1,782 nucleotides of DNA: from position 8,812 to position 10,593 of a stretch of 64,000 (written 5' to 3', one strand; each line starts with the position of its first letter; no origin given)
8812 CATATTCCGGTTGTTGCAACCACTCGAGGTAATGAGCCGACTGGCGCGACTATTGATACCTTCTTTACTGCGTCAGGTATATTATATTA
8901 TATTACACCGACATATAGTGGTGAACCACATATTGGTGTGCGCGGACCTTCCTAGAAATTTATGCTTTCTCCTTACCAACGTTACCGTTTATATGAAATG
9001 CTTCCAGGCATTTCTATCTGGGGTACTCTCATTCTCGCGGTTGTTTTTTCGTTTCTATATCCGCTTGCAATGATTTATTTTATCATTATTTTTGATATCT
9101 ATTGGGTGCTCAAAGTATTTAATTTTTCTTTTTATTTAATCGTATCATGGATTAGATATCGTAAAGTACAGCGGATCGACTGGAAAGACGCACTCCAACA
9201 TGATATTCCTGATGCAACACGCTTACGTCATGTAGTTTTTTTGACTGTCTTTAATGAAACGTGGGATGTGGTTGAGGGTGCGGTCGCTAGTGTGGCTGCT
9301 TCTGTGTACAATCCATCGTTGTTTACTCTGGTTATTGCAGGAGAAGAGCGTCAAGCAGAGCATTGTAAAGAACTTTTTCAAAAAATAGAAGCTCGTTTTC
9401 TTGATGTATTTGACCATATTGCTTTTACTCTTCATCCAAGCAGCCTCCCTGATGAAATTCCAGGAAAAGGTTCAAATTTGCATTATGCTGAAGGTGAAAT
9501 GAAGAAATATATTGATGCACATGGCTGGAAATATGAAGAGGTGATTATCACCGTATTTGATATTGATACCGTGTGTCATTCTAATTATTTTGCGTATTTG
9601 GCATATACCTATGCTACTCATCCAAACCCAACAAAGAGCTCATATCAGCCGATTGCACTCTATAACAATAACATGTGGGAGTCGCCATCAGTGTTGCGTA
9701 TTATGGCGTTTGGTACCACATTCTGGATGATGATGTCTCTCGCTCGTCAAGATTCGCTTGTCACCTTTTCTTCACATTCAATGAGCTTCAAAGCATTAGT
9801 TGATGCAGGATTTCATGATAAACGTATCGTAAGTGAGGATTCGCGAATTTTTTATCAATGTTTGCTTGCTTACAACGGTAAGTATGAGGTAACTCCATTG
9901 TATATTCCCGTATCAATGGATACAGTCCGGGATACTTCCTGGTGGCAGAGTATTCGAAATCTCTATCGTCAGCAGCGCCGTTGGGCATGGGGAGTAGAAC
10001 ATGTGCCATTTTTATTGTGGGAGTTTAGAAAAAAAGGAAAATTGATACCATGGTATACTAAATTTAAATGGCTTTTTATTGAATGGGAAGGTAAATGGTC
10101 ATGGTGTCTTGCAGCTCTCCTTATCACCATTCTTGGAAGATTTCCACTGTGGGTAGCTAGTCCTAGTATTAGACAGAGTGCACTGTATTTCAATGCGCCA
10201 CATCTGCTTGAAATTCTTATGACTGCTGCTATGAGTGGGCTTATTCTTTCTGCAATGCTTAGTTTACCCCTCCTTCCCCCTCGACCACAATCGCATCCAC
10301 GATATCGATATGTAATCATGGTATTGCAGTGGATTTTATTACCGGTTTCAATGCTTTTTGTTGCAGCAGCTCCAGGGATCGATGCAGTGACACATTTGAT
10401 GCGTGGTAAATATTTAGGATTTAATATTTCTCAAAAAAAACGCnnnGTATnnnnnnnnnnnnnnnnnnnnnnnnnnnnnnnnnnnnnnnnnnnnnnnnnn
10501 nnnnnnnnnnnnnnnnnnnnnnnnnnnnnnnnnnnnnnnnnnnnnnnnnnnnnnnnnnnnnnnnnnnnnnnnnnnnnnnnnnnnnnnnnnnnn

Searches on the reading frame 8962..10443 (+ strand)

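Call 89: search_protein_families(library=pfam, proteins=[window:8962-10443:+], max_evalue=0.00001)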
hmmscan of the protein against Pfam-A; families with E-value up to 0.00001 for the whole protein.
window:8962-10443:+ (494 aa): 1 family
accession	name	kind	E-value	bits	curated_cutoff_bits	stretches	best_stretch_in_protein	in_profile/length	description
PF13632.12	Glyco_trans_2_3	-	4.5e-08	33.6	27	1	195-400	1-186/198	Glycosyl transferase family group 2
